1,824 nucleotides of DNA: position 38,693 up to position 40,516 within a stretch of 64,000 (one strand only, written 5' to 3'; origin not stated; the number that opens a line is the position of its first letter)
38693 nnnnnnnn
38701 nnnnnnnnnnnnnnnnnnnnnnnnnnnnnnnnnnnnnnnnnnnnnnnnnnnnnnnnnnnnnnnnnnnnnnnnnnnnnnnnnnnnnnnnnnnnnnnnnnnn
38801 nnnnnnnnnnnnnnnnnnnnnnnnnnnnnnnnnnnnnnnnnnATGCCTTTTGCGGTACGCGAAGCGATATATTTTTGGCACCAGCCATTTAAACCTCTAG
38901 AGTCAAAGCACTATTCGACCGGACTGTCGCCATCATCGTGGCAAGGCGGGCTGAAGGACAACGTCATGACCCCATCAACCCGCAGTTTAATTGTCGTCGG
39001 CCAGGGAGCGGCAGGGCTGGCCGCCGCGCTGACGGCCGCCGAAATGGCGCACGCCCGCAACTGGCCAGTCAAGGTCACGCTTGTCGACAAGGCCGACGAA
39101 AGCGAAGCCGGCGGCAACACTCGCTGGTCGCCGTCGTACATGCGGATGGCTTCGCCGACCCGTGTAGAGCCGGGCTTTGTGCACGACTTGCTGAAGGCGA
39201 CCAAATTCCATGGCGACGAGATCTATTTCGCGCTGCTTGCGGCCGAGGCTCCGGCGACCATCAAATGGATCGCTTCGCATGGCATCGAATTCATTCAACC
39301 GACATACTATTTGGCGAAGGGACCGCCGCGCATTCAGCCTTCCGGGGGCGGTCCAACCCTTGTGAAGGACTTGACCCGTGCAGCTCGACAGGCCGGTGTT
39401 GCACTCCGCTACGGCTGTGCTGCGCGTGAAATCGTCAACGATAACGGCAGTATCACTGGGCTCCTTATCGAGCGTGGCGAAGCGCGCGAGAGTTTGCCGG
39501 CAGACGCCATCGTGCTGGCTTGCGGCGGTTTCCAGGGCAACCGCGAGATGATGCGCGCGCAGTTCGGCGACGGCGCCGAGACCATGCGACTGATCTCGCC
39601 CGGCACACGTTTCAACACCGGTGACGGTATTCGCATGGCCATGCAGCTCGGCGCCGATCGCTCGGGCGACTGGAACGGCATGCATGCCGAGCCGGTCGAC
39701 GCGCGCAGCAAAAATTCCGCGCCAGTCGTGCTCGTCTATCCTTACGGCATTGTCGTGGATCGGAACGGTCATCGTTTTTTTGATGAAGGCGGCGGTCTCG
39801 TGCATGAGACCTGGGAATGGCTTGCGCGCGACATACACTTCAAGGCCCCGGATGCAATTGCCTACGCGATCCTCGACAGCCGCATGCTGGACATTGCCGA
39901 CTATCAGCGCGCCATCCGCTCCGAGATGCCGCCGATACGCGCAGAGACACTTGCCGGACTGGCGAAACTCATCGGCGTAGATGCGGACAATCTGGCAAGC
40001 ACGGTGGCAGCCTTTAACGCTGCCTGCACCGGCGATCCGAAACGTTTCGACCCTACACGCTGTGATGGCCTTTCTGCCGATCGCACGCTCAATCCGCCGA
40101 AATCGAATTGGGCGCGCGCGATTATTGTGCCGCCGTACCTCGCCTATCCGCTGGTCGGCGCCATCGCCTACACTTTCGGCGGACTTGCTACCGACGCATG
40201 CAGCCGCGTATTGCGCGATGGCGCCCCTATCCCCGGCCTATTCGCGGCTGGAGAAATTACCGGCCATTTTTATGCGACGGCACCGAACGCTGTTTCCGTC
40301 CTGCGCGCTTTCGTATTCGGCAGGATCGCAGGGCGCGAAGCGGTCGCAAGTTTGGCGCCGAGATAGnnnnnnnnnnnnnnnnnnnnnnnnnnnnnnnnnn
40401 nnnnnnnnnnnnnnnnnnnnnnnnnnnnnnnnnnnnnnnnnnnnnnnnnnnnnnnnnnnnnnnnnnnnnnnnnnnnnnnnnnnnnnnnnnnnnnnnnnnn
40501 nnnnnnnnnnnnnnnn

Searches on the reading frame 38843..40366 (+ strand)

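Call 27: search_protein_families(library=ncbifam, proteins=[window:38843-40366:+], max_evalue=0.00001)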
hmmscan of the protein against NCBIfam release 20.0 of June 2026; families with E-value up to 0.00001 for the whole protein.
window:38843-40366:+ (507 aa): 34 families (the best 25 are shown)
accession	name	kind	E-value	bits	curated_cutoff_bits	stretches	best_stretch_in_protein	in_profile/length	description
NF006130.0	PRK08274.1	equivalog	2.1e-102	343.4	369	1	48-502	7-460/467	FAD-dependent tricarballylate dehydrogenase TcuA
TIGR02485.1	CobZ_N-term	equivalog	6.4e-59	199.8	372.55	1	49-501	4-432/437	FAD-dependent tricarballylate dehydrogenase TcuA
TIGR01813.1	flavo_cyto_c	subfamily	4.7e-39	134.3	285.45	1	49-497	2-443/444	flavocytochrome c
NF009478.0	PRK12844.1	equivalog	8e-37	126.8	789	1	167-502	206-550/559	3-ketosteroid-delta-1-dehydrogenase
NF004789.0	PRK06134.1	subfamily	2.9e-36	125.2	747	2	169-501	215-568/581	FAD-dependent oxidoreductase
NF005882.1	PRK07843.1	equivalog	1e-34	119.9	788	1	168-498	199-545/547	3-oxosteroid 1-dehydrogenase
NF005510.0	PRK07121.1-3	subfamily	3e-33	115.3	481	1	165-503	174-489/492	FAD-binding protein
NF005064.0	PRK06481.1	equivalog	1.8e-28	99.5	542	1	46-501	61-500/506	flavocytochrome c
NF009476.0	PRK12839.1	equivalog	4.2e-28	97.8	940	1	170-503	213-567/572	FAD-dependent oxidoreductase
NF053676.1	4oxCHCAChcC1Cy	equivalog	8e-28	97.1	1000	1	170-487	186-512/528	4-oxocyclohexanecarboxylate 2-dehydrogenase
NF009473.0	PRK12835.1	subfamily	2.4e-26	92.3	837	2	366-502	429-568/585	FAD-binding protein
NF053717.1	VnlPnlRedVprA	equivalog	9.3e-26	90.7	600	1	48-275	8-236/481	vinyl phenol reductase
NF009477.0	PRK12843.1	equivalog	4.7e-25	88.1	758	1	171-499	221-567/578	FAD-dependent oxidoreductase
NF005511.0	PRK07121.1-4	equivalog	1.6e-23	82.9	466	1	220-500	268-539/553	FAD-binding protein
NF009479.0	PRK12845.1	equivalog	1.9e-23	82.7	793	1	168-501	216-564/566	3-ketosteroid-delta-1-dehydrogenase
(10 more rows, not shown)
